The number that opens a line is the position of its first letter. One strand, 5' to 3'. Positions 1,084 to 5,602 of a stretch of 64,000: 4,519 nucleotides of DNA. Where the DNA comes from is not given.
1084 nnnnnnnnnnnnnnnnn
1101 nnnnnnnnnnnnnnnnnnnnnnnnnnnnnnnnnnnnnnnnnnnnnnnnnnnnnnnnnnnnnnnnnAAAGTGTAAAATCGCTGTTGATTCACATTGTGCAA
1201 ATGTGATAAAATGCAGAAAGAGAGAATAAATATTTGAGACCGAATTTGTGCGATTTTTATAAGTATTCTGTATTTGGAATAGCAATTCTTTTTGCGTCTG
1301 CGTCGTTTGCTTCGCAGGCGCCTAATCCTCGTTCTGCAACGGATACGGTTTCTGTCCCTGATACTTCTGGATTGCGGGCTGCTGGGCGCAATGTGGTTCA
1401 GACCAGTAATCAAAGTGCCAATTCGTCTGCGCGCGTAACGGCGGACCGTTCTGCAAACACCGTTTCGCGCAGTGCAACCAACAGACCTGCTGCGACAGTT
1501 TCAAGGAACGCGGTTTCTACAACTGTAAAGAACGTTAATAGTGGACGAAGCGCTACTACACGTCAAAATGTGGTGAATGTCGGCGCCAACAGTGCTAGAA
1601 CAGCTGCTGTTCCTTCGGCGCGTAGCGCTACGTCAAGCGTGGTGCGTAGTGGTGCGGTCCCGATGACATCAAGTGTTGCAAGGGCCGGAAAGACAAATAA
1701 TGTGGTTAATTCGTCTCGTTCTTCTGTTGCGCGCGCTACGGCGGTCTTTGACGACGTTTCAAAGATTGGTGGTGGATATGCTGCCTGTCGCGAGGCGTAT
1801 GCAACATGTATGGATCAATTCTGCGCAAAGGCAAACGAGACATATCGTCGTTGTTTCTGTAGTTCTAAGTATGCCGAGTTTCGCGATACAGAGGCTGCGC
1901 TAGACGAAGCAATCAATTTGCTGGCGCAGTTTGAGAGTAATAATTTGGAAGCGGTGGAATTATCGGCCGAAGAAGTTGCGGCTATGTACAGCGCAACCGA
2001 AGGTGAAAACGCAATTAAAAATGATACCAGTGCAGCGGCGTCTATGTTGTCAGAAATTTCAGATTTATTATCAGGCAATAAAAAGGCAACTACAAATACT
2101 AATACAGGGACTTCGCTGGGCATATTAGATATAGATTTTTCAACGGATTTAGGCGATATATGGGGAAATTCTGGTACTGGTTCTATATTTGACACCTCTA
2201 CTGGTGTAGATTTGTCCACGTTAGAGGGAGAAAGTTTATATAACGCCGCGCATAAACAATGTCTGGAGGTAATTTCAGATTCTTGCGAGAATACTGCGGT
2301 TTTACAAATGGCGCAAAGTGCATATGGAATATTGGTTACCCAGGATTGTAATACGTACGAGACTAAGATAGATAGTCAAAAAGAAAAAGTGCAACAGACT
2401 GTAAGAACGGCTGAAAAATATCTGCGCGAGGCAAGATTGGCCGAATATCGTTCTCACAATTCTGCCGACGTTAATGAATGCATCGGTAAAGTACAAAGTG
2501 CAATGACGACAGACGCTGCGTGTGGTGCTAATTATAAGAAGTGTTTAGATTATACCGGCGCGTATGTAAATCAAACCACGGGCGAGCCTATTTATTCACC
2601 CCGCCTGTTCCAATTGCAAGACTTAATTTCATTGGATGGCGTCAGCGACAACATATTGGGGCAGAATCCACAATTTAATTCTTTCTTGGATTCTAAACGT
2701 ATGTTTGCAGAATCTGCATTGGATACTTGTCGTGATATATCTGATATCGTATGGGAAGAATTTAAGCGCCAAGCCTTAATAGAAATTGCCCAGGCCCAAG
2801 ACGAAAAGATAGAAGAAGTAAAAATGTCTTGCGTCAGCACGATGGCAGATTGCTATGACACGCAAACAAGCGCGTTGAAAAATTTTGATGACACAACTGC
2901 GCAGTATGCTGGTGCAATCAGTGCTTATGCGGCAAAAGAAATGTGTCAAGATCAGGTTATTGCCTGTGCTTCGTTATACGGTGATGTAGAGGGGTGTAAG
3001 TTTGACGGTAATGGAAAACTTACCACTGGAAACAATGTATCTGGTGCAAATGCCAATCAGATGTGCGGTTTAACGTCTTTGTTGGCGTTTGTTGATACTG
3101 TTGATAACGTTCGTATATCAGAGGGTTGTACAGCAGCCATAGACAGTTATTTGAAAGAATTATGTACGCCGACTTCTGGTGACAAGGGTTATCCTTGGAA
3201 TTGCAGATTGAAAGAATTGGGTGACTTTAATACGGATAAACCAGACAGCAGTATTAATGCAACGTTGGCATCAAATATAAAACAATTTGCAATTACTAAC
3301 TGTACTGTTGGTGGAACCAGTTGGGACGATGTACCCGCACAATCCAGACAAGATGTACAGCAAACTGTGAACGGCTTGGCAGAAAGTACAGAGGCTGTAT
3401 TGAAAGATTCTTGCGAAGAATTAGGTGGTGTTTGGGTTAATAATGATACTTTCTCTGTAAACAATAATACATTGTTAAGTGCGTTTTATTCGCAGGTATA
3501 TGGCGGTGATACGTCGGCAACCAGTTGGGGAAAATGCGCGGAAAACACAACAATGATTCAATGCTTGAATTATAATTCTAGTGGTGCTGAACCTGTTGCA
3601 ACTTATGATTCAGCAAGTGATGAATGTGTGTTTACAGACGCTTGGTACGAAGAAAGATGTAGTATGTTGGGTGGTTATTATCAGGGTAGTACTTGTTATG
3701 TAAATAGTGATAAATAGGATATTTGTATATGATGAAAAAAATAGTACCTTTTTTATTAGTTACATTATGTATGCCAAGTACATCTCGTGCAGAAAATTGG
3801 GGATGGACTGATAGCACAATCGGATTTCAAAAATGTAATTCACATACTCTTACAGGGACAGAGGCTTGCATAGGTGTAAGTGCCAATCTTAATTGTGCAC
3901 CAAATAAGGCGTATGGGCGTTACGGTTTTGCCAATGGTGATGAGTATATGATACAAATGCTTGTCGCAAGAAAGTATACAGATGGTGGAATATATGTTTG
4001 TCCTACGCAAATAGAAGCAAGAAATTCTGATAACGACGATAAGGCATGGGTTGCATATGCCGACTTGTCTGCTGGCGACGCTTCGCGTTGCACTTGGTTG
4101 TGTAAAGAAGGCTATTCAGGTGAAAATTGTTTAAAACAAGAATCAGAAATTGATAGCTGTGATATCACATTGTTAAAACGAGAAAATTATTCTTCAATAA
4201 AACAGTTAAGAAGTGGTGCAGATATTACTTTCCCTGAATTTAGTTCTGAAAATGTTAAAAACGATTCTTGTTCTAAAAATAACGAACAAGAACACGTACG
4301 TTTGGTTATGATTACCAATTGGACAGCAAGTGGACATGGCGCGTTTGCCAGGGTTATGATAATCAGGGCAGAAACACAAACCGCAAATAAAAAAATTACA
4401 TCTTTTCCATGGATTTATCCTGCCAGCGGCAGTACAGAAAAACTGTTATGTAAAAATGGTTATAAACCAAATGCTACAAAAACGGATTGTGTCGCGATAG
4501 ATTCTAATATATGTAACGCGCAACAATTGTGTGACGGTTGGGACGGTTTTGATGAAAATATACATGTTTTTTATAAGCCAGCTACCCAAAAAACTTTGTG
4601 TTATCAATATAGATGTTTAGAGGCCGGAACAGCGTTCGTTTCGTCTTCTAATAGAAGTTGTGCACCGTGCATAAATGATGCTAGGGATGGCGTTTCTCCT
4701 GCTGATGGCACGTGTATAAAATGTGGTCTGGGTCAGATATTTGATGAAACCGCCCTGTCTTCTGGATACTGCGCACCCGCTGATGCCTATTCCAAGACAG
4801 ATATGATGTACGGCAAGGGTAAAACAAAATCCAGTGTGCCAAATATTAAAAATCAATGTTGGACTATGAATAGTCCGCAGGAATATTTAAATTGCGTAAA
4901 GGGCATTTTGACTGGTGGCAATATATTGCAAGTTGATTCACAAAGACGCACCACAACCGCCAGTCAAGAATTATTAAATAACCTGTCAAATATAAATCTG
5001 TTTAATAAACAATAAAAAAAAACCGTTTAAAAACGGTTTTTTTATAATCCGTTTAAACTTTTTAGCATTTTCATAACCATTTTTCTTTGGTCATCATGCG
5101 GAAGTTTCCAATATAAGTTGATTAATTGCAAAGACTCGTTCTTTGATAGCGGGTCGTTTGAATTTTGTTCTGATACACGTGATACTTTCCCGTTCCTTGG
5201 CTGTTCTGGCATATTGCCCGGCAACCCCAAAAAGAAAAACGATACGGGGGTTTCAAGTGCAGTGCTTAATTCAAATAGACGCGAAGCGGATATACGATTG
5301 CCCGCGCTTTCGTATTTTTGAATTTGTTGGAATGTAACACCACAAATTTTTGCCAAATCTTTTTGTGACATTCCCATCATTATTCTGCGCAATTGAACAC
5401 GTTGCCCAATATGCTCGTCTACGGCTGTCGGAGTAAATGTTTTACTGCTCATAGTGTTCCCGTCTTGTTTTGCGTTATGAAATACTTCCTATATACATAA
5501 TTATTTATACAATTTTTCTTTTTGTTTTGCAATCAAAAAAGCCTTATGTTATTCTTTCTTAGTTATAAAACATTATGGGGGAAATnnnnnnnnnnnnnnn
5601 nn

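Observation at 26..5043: Four-gene unit: CPVC membrane protein, soluble protein and two Cys-rich exoproteins, closed by a terminator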

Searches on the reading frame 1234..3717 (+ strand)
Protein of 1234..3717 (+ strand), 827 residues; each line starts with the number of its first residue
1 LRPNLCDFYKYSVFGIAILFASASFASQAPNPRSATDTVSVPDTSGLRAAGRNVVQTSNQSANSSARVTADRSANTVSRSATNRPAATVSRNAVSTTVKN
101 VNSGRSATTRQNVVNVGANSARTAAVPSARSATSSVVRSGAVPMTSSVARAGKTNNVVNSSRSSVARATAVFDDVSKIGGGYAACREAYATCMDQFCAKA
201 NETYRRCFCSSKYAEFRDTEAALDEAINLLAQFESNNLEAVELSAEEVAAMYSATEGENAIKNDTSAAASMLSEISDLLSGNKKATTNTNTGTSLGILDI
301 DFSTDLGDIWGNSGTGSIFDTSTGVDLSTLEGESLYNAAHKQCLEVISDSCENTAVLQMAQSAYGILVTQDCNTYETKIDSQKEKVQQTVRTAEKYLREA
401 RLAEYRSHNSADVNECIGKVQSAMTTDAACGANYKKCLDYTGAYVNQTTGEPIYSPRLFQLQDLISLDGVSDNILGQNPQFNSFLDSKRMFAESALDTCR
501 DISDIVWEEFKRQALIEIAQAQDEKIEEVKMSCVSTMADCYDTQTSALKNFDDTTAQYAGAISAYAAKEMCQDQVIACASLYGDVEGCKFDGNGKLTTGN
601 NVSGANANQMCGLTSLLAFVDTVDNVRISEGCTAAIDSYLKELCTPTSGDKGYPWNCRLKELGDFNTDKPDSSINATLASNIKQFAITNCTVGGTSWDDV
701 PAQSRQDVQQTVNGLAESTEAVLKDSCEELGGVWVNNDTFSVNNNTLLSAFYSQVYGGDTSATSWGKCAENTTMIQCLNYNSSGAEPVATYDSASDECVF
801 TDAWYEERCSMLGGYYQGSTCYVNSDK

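Call 7: search_protein_families(library=pfam, proteins=[window:1234-3717:+], max_evalue=1)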
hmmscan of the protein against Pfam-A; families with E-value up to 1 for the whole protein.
window:1234-3717:+ (827 aa): 1 family
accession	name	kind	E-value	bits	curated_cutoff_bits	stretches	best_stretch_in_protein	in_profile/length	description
PF06741.18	LsmAD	-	0.3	12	25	1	364-401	1-38/72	LsmAD domain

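Call 8: search_protein_families(library=ncbifam, proteins=[window:1234-3717:+], max_evalue=1)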
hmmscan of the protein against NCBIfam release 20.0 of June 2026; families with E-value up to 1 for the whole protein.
window:1234-3717:+ (827 aa): 0 families

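Call 67: search_solved_structures(query=A4, max_evalue=1)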
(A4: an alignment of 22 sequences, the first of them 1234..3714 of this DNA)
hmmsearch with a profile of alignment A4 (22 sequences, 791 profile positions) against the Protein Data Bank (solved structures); distinct sequences matched with E-value up to 1: 1.
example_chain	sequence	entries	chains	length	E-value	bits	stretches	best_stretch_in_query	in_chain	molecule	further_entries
9ukw_A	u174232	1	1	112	0.52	12.1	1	664-742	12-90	A339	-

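Call 91: search_dna_similar(query=window:1714-3714:+, collection=plasmids, mode=protein, max_evalue=0.001, max_rows=10)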
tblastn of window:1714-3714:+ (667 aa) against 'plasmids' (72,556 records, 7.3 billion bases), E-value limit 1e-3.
No match.

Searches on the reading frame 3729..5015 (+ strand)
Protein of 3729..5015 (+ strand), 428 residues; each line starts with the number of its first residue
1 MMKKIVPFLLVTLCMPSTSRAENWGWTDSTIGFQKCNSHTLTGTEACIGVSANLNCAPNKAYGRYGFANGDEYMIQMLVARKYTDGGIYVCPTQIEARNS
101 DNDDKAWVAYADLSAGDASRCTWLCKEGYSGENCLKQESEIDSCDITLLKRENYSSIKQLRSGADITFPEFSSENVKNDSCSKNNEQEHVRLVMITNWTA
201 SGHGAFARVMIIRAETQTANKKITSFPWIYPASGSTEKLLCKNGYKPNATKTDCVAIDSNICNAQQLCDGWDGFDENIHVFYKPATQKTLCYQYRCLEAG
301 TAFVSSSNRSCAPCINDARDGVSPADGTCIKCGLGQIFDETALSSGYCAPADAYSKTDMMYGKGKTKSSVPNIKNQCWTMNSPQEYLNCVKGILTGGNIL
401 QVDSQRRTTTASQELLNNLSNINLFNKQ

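Call 7: search_protein_families(library=pfam, proteins=[window:3729-5015:+], max_evalue=1)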
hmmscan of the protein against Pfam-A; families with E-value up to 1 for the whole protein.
window:3729-5015:+ (428 aa): 1 family
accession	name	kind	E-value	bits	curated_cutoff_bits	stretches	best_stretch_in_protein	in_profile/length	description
PF12662.13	cEGF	-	0.4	11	26.6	1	241-258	6-23/24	Complement Clr-like EGF-like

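Call 8: search_protein_families(library=ncbifam, proteins=[window:3729-5015:+], max_evalue=1)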
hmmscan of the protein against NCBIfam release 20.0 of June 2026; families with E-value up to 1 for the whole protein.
window:3729-5015:+ (428 aa): 0 families

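Call 68: search_solved_structures(query=A5, max_evalue=1)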
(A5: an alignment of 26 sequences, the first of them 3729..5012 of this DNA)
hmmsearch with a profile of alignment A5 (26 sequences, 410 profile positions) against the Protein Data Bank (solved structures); distinct sequences matched with E-value up to 1: 0.

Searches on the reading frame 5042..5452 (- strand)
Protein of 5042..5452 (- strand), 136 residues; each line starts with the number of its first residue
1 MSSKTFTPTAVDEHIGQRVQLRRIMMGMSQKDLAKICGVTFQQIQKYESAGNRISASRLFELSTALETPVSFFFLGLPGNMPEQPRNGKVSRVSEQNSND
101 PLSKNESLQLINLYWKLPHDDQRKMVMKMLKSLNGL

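Call 7: search_protein_families(library=pfam, proteins=[window:5042-5452:-], max_evalue=1)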
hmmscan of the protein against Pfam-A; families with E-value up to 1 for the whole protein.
window:5042-5452:- (136 aa): 9 families
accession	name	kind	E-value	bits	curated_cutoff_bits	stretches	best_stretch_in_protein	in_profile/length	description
PF01381.28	HTH_3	-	7.8e-12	45.5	23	1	22-72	4-54/55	Helix-turn-helix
PF13560.12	HTH_31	-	0.0028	18.4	27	1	15-69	2-57/64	Helix-turn-helix domain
PF13443.12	HTH_26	-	0.0028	18.3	22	1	26-68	9-52/63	Cro/C1-type HTH DNA-binding domain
PF13518.12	HTH_28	-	0.0074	16.8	25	1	21-47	6-32/52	Helix-turn-helix domain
PF15943.11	YdaS_toxin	-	0.016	15.4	30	1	29-66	10-47/65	Bacterial toxin YdaS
PF00376.29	MerR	-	0.029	14.6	28.2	1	31-57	3-29/38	MerR family regulatory protein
PF13032.11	RNaseH_pPIWI_RE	-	0.042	14.1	25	1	20-129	138-255/288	RNaseH domain of pPIWI_RE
PF12844.13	HTH_19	-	0.058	13.8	30.2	1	16-49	1-34/64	Helix-turn-helix domain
PF00157.23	Pou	-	0.18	12.2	27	1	18-48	12-48/72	Pou domain - N-terminal to homeobox domain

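Call 8: search_protein_families(library=ncbifam, proteins=[window:5042-5452:-], max_evalue=1)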
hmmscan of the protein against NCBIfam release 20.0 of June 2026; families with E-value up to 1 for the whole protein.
window:5042-5452:- (136 aa): 15 families
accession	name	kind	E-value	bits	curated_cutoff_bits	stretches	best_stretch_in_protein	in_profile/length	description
NF007257.0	PRK09706.1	subfamily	6.4e-12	45.4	101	1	13-129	4-111/135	transcriptional repressor DicA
NF047948.1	male_kill_WMK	equivalog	4e-10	39.6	300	1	11-132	2-109/300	WO male-killing family protein Wmk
NF041951.1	phage_RstR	subfamily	1.8e-06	28.1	80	1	15-68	3-56/108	RstR family transcriptional repressor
NF006015.0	PRK08154.1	subfamily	3.3e-06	26.5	204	1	12-71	28-87/314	anaerobic benzoate catabolism transcriptional regulator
TIGR03070.1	couple_hipB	subfamily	5.6e-06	26.2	71.65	1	14-49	2-37/58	type II toxin-antitoxin system Y4mF family antitoxin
NF052239.1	antitox_spr1629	equivalog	1.7e-05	24.1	335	1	15-74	3-62/377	spr1629 family repressor/antitoxin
TIGR03830.1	CxxCG_CxxCG_HTH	subfamily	5.7e-05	22.9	61.8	1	13-57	64-110/127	type II TA system antitoxin MqsA family protein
NF003162.0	PRK04140.1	equivalog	0.00057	19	263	1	17-70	129-182/317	transcriptional regulator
NF007408.0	PRK09943.1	equivalog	0.0027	17.3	211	1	15-75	8-68/185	HTH-type transcriptional regulator PuuR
NF007481.0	PRK10072.1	equivalog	0.005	17.3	110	1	12-58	32-77/96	HTH-type transcriptional regulator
NF040522.1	VC1465_fam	subfamily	0.008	16.2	70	1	21-62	3-43/111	VC1465 family Xer recombination activation factor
TIGR01128.2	holA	equivalog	0.012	15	80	1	19-62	243-287/316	DNA polymerase III subunit delta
TIGR00270.2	TIGR00270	equivalog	0.017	14.9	110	1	9-49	70-110/159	multiprotein bridging factor aMBF1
NF007271.0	PRK09726.1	equivalog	0.036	14.1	79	1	17-68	15-66/88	type II toxin-antitoxin system antitoxin HipB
TIGR02607.1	antidote_HigA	equivalog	0.054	13.3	47.7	1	15-72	7-65/81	HigA family addiction module antitoxin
